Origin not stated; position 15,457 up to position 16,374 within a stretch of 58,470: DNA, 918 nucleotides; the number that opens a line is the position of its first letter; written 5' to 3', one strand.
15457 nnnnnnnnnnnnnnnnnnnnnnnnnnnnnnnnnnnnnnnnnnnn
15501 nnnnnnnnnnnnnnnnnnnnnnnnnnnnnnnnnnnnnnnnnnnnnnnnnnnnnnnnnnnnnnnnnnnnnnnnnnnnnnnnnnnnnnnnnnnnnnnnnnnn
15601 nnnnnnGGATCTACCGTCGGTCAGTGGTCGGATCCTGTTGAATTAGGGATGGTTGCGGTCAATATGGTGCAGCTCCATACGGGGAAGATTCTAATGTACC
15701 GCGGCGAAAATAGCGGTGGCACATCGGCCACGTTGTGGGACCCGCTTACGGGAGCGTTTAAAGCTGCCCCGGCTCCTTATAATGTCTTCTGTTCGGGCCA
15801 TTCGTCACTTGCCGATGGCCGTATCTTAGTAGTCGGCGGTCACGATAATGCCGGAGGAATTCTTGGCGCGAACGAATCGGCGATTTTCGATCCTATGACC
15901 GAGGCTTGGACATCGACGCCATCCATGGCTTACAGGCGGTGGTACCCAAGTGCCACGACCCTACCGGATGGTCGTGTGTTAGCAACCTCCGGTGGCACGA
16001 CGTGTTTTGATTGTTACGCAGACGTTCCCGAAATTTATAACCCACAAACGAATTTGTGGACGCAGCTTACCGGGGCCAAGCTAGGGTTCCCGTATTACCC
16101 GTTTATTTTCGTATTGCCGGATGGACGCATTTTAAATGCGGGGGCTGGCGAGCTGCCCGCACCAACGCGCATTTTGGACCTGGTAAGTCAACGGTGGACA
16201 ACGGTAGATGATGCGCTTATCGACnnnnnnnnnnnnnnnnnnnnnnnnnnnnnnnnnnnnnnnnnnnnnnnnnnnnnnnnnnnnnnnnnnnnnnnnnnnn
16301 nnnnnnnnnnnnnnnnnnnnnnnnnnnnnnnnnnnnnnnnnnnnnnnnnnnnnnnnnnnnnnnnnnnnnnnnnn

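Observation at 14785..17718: LamG-fused bacterial copper radical oxidase with the full galactose-oxidase residue set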

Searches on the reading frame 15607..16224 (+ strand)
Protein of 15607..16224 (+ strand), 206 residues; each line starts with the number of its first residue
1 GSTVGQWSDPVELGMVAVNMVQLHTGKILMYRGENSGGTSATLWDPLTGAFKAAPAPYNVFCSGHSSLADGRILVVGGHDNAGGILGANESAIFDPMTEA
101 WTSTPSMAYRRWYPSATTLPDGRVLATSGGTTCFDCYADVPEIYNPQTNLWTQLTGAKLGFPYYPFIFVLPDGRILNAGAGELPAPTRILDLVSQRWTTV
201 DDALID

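Call 73: search_solved_structures(query=window:15607-16224:+, max_evalue=0.001, show_alignments=5)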
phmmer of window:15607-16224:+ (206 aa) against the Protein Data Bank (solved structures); distinct sequences matched with E-value up to 0.001: 89 (the best 60 are shown).
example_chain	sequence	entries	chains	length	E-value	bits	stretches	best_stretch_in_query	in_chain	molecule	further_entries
4unm_A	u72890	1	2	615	4.7e-36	127.9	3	87-182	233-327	SECRETED PROTEIN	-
5lxz_B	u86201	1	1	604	3.3e-34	121.8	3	87-182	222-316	Secreted protein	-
5lqi_A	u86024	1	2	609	3.6e-34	121.7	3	87-182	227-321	Secreted protein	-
6ryw_A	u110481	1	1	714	1.1e-21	81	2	37-158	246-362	Kelch domain-containing protein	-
6ryv_A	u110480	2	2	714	1.2e-21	80.8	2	37-158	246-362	Kelch domain-containing protein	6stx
6ryx_A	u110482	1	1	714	1.7e-21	80.3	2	37-158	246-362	Kelch domain-containing protein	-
8tx6_A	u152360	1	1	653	3.7e-19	72.6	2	4-159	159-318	Galactose oxidase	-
2eic_A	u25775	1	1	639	7.7e-19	71.6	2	4-159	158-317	Galactose oxidase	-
2wq8_A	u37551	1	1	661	7.9e-19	71.6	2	4-159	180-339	GALACTOSE OXIDASE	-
2eib_A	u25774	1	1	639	8.1e-19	71.5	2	4-159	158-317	Galactose oxidase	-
2eid_A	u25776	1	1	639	1e-18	71.2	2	4-159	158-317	Galactose oxidase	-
1gof_A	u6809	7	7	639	1.5e-18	70.7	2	4-159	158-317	GALACTOSE OXIDASE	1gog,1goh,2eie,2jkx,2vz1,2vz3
1t2x_A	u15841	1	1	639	1.6e-18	70.6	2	4-159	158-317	Galactose Oxidase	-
1k3i_A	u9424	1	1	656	1.6e-18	70.6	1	4-159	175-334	Galactose Oxidase Precursor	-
6xlt_A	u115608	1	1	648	1.8e-18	70.4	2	4-159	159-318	Galactose oxidase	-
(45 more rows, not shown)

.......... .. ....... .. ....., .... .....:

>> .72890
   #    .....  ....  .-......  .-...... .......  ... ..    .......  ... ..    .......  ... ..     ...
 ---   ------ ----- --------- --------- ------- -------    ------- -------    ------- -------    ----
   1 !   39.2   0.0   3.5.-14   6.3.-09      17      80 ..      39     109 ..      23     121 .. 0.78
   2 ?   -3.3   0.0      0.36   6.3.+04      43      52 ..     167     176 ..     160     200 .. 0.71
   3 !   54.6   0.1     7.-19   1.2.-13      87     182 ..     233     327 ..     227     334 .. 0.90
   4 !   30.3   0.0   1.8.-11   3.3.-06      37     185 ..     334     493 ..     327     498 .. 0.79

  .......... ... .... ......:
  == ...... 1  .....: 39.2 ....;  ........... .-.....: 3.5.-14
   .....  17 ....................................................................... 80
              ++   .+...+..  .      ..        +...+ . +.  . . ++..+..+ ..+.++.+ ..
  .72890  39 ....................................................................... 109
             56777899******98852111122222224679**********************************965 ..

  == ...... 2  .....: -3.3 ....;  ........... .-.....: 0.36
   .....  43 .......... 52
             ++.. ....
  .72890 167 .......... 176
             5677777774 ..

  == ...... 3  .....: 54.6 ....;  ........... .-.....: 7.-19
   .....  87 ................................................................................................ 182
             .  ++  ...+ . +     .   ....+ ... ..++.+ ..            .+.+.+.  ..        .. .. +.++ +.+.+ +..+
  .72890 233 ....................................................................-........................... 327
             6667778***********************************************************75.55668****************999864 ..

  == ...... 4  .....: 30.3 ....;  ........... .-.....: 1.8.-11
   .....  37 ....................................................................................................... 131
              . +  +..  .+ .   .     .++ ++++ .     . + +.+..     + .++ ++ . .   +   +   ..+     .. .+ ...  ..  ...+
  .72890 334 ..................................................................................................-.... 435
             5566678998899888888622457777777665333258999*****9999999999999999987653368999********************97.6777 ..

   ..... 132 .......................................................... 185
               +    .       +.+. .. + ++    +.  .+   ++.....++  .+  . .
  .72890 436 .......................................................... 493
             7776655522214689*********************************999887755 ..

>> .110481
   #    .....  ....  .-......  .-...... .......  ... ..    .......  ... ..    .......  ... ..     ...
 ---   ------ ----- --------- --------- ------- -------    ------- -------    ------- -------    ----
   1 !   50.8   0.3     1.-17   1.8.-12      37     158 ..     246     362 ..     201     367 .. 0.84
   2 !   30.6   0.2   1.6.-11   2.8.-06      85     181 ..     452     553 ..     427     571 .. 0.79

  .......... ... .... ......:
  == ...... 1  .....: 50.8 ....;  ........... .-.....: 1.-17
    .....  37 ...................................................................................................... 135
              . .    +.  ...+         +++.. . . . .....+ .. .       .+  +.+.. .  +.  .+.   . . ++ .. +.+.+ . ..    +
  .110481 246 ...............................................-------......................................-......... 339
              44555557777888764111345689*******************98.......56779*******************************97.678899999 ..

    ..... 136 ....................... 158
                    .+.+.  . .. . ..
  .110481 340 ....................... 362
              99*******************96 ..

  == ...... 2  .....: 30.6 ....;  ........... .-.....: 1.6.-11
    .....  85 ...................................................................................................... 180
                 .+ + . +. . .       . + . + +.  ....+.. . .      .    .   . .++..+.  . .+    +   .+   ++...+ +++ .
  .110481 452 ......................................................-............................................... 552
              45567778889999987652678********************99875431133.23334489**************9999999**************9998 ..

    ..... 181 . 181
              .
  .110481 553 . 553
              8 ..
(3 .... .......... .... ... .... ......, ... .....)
